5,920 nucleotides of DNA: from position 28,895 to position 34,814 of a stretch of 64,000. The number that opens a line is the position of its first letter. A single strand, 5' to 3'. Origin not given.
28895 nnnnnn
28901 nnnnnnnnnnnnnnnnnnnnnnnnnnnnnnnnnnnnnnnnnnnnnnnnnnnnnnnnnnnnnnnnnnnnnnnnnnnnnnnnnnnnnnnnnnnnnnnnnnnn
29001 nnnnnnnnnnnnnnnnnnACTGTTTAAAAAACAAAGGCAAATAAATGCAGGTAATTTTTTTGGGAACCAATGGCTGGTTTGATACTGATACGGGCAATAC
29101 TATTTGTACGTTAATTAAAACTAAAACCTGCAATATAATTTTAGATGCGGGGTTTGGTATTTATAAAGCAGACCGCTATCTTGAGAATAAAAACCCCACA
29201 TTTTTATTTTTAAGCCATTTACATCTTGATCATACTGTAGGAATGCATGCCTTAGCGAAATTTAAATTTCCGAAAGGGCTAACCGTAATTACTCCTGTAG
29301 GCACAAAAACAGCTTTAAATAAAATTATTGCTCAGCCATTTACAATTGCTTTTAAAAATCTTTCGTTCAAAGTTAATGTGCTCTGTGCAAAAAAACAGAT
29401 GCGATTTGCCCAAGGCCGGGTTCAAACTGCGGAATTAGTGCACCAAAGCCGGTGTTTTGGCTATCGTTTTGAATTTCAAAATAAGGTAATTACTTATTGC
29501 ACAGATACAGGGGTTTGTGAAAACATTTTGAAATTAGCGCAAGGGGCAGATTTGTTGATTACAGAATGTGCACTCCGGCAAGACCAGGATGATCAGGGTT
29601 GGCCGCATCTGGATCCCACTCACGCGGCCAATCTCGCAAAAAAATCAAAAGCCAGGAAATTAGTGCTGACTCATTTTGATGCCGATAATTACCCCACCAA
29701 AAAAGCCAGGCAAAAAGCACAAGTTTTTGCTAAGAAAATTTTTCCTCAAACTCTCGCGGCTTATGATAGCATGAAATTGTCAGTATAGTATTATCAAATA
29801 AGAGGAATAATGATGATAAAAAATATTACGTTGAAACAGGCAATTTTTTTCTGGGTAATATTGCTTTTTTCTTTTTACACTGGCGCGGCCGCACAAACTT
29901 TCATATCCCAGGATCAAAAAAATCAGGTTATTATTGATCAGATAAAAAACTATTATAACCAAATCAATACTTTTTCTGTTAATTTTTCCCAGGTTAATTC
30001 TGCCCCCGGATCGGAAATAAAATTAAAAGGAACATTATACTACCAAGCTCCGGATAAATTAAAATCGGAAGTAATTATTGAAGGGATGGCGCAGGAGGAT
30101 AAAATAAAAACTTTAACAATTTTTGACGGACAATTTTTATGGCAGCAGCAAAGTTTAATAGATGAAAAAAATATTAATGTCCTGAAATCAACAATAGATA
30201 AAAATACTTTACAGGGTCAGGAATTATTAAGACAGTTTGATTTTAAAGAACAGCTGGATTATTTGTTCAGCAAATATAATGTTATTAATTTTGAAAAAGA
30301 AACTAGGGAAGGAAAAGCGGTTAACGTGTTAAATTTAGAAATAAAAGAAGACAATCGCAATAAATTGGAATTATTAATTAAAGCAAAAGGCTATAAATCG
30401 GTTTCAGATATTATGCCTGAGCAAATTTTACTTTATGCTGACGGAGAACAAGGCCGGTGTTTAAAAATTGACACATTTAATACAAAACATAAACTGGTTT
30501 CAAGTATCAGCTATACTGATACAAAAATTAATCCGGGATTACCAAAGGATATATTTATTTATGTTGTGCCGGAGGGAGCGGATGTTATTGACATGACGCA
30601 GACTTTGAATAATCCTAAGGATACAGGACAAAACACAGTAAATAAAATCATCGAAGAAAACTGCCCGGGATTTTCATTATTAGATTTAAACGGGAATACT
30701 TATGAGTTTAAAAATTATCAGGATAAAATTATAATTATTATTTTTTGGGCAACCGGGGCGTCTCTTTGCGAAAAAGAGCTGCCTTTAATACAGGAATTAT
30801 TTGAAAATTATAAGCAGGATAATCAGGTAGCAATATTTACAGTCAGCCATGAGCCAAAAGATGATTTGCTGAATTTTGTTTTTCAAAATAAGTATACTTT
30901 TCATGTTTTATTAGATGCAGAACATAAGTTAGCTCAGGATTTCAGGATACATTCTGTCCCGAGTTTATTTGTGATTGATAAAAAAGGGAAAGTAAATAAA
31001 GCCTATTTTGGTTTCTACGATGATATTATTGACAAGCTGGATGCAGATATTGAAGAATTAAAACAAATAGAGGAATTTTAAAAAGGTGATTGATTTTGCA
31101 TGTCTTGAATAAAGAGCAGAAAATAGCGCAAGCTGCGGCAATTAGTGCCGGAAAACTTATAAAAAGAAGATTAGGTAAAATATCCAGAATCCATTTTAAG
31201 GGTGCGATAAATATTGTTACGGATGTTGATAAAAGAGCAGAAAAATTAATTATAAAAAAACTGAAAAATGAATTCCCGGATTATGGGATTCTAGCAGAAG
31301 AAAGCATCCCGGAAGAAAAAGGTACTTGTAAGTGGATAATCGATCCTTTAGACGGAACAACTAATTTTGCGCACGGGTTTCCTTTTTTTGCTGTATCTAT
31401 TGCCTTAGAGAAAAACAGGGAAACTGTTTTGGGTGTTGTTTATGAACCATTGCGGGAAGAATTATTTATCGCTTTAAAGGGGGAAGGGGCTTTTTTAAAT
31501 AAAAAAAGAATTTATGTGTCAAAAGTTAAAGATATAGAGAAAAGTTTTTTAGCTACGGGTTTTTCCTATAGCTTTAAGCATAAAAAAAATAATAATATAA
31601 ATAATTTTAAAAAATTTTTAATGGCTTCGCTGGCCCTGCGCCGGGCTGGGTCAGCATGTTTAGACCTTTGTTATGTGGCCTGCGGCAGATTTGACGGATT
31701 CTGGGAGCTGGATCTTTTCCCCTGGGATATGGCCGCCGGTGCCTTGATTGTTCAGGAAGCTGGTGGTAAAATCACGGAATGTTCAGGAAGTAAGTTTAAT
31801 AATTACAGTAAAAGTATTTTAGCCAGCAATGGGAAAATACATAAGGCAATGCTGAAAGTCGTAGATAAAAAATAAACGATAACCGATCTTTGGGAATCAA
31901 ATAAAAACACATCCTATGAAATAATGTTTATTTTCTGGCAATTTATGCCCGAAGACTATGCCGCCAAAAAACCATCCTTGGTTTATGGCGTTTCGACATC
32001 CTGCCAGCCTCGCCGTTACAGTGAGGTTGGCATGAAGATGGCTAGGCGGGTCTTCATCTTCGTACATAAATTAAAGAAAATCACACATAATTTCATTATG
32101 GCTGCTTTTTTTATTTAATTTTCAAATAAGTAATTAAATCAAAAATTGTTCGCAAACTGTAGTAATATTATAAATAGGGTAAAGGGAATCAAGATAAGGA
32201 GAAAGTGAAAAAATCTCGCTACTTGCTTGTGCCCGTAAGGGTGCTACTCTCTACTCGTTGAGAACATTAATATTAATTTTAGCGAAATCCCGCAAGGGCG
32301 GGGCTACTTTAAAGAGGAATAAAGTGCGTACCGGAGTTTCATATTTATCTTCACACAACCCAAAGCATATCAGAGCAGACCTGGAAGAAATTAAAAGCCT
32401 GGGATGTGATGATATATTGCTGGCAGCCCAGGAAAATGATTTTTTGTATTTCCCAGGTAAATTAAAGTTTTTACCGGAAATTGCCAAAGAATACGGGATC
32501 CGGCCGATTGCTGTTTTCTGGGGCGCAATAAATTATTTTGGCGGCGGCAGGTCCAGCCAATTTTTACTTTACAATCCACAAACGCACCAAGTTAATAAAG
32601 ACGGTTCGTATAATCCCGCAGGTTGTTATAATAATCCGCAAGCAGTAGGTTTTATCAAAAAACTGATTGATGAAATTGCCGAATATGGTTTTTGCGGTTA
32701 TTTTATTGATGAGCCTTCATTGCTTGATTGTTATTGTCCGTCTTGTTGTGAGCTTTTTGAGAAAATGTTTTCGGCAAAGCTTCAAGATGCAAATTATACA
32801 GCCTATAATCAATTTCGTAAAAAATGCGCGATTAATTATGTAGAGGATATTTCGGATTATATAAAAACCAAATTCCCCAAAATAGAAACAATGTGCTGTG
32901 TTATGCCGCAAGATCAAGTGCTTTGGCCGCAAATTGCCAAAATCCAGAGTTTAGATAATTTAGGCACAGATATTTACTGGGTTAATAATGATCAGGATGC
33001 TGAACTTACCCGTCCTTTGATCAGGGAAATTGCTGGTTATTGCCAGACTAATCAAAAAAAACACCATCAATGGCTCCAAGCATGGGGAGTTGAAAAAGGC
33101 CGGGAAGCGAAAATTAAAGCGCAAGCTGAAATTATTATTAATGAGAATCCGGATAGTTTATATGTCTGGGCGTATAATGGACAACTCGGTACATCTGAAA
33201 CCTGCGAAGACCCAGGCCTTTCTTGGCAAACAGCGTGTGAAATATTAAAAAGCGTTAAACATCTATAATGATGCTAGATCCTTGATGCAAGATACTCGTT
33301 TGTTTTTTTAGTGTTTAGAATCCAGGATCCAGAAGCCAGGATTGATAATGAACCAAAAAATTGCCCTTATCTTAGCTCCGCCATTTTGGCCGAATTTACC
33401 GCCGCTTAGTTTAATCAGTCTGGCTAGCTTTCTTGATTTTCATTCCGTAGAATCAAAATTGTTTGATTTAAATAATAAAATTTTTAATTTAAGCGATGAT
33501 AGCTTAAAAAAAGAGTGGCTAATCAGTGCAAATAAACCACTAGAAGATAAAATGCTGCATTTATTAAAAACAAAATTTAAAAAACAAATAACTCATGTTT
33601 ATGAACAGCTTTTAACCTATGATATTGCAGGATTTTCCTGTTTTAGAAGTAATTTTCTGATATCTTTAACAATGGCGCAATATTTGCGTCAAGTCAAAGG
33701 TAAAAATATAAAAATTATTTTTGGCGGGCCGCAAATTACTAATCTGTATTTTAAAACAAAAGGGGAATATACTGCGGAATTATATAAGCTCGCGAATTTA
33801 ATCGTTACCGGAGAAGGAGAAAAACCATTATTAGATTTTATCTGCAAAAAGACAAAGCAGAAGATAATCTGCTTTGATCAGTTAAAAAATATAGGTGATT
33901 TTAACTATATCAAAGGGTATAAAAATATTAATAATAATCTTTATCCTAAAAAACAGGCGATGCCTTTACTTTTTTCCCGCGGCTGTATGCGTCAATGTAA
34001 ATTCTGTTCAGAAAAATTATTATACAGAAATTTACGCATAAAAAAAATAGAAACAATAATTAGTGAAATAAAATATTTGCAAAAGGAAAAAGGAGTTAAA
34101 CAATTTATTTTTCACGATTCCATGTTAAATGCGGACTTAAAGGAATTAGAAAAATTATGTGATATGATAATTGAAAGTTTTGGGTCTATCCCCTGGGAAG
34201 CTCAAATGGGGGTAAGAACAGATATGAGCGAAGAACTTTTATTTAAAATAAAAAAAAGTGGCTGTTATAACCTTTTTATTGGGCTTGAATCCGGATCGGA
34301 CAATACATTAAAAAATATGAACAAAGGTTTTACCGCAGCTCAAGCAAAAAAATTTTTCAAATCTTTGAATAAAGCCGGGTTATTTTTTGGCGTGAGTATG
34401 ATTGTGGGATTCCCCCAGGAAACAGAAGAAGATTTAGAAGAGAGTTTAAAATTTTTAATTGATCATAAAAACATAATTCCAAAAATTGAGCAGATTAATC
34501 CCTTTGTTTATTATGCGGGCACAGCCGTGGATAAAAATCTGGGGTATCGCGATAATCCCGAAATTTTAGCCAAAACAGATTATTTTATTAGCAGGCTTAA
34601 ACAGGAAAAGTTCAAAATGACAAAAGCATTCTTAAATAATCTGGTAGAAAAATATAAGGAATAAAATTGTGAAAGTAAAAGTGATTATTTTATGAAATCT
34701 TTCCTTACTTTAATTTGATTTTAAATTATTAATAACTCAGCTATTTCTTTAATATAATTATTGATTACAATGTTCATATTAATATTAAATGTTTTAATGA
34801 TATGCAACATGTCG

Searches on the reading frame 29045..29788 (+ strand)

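Call 52: search_protein_families(library=pfam, proteins=[window:29045-29788:+], max_evalue=0.00001)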
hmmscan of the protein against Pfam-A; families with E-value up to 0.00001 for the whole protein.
window:29045-29788:+ (247 aa): 2 families
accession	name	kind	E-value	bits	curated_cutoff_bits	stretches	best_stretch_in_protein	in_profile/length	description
PF12706.13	Lactamase_B_2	-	5e-23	82.2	27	1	30-211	2-200/200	Beta-lactamase superfamily domain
PF00753.33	Lactamase_B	-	6.3e-09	36.5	22.7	1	18-72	5-65/196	Metallo-beta-lactamase superfamily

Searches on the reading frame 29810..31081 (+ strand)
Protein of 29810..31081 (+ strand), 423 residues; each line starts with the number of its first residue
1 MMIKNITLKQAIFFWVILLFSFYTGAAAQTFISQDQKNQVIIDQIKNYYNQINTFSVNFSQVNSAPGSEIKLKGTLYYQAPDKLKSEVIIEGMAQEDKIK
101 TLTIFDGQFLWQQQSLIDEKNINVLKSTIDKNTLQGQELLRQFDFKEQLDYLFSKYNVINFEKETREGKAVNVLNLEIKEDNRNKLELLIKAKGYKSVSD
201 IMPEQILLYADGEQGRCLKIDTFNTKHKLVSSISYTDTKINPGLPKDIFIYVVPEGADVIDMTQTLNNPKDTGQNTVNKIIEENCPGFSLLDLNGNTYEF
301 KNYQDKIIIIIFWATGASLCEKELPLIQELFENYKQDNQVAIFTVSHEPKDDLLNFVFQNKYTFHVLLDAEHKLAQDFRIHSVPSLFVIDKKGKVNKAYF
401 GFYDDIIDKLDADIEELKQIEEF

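Call 52: search_protein_families(library=pfam, proteins=[window:29810-31081:+], max_evalue=0.00001)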
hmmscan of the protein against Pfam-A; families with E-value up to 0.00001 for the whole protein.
window:29810-31081:+ (423 aa): 3 families
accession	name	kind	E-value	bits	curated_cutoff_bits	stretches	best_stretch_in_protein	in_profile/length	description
PF00578.27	AhpC-TSA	-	6.1e-21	75.1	26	1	282-397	2-123/124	AhpC/TSA family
PF08534.16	Redoxin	-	3.4e-14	53.3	26.6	1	285-400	6-133/148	Redoxin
PF13905.12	Thioredoxin_8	-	4.8e-10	40.1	27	1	306-395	2-94/94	Thioredoxin-like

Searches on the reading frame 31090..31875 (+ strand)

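Call 52: search_protein_families(library=pfam, proteins=[window:31090-31875:+], max_evalue=0.00001)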
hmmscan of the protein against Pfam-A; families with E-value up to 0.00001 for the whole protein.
window:31090-31875:+ (261 aa): 1 family
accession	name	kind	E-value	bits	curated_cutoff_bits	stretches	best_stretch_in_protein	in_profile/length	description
PF00459.30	Inositol_P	-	2.9e-71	240.5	27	1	10-258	6-266/271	Inositol monophosphatase family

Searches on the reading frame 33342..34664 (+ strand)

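Call 52: search_protein_families(library=pfam, proteins=[window:33342-34664:+], max_evalue=0.00001)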
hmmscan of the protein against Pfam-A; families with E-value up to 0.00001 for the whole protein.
window:33342-34664:+ (440 aa): 1 family
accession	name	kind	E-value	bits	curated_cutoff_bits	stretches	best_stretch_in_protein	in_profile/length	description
PF04055.27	Radical_SAM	-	4.5e-21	76.2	29.5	1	210-372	2-166/166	Radical SAM superfamily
